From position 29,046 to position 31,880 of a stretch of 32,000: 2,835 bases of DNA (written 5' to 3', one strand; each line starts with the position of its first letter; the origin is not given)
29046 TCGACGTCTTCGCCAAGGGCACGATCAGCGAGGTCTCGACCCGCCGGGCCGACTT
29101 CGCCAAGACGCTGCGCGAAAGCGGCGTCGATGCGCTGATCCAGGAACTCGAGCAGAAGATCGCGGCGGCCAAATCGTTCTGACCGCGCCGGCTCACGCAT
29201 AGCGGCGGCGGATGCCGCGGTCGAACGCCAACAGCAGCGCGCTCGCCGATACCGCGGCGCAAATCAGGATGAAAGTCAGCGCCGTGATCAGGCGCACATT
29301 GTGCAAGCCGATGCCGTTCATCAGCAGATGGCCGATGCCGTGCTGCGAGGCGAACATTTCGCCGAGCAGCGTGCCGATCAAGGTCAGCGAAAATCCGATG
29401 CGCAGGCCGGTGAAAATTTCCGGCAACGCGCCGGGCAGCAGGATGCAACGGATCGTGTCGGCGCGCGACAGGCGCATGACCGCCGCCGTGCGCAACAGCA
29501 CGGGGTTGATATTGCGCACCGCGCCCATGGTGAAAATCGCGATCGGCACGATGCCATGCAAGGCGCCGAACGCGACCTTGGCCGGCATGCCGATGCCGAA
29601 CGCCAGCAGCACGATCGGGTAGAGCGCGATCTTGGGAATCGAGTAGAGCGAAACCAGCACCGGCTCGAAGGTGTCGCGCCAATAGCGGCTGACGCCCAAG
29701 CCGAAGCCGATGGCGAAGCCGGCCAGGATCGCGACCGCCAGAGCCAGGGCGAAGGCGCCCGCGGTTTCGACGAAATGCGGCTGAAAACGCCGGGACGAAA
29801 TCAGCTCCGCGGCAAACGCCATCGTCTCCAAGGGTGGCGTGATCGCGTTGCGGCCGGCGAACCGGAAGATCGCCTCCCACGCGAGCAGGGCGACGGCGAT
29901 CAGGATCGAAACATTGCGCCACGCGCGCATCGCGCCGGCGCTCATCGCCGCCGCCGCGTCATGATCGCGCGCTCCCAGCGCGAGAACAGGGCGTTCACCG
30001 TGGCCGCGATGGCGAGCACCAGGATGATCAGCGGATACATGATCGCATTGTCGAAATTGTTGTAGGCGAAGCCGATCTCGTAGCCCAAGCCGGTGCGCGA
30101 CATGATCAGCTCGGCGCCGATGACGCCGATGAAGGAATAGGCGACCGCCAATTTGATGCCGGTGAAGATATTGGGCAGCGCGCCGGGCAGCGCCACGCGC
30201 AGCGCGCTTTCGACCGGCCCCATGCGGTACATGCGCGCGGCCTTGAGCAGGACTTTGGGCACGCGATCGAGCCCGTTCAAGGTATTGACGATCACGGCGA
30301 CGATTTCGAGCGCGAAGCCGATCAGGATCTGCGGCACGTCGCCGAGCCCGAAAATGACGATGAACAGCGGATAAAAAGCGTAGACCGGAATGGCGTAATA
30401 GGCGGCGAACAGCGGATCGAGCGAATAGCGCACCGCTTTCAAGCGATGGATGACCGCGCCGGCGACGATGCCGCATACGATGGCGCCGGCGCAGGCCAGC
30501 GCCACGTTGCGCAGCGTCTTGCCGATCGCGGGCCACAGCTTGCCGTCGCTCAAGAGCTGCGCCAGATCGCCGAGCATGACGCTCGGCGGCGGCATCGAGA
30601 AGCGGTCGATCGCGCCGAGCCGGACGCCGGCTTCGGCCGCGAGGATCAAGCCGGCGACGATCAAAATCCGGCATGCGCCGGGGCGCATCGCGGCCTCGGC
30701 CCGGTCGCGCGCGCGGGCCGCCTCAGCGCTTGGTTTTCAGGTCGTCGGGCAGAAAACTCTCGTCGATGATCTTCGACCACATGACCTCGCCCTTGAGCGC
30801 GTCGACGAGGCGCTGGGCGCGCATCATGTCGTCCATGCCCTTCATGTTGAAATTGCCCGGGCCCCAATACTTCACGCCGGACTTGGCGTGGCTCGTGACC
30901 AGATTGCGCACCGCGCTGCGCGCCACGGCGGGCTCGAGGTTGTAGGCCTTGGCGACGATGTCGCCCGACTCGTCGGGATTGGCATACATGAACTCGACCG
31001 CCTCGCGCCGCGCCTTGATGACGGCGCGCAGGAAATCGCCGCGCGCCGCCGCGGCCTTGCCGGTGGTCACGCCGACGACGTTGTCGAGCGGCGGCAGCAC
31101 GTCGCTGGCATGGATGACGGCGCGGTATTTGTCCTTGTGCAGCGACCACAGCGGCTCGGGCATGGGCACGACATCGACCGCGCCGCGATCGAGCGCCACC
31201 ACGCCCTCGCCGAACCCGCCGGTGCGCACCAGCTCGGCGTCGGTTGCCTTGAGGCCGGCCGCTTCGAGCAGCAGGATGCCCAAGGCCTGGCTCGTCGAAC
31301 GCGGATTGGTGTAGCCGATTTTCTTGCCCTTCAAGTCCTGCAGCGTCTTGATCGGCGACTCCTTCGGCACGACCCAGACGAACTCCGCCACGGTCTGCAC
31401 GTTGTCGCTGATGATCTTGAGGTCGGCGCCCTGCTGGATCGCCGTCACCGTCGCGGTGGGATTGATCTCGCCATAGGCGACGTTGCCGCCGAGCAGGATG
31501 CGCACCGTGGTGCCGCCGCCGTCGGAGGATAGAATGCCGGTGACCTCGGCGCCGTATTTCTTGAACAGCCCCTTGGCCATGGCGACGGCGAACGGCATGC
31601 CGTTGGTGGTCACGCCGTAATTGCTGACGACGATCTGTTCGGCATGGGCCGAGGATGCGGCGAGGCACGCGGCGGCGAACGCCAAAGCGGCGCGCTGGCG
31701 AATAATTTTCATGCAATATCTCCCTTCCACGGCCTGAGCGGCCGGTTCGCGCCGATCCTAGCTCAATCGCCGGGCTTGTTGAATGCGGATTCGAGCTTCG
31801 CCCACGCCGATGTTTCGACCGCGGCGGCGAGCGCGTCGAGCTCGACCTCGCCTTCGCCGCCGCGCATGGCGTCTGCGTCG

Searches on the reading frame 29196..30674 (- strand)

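Call 28: search_protein_families(library=pfam, max_evalue=0.001, proteins=[window:29196-30674:-])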
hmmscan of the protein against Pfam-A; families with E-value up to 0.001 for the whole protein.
window:29196-30674:- (493 aa): 1 family
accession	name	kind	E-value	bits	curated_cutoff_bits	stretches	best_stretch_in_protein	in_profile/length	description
PF00528.27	BPD_transp_1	-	2.9e-19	70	26.4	1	316-490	2-180/184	Binding-protein-dependent transport system inner membrane component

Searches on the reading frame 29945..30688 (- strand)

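Call 104: search_protein_families(library=pfam, max_evalue=0.01, proteins=[window:29945-30688:-])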
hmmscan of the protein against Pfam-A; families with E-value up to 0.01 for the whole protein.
window:29945-30688:- (248 aa): 1 family
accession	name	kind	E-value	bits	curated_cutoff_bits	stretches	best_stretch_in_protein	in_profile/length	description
PF00528.27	BPD_transp_1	-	1.4e-23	84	26.4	1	69-246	1-182/184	Binding-protein-dependent transport system inner membrane component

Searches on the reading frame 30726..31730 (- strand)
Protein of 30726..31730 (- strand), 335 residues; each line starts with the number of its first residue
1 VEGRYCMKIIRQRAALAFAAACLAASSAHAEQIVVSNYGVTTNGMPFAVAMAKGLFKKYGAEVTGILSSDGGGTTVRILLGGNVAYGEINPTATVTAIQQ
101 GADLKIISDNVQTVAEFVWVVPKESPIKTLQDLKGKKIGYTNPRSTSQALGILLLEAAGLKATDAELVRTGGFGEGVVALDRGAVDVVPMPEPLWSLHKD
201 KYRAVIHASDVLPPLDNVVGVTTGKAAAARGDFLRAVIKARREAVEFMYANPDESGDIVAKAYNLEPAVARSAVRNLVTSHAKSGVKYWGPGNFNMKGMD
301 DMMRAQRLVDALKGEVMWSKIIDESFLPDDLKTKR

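Call 104: search_protein_families(library=pfam, max_evalue=0.01, proteins=[window:30726-31730:-])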
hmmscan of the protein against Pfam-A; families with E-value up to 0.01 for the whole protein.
window:30726-31730:- (335 aa): 4 families
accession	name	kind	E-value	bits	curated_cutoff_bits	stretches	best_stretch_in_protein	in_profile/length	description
PF09084.16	NMT1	-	2.9e-23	83.4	20.5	1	42-254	2-215/216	NMT1/THI5 like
PF12974.12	Phosphonate-bd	-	4.3e-13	49.6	27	1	79-212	46-190/242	ABC transporter, phosphonate, periplasmic substrate-binding protein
PF13379.11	NMT1_2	-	4.1e-09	37.1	24.7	1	41-254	15-243/252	NMT1-like family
PF16868.10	NMT1_3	-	4.5e-07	30.2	27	1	100-190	78-166/289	NMT1-like family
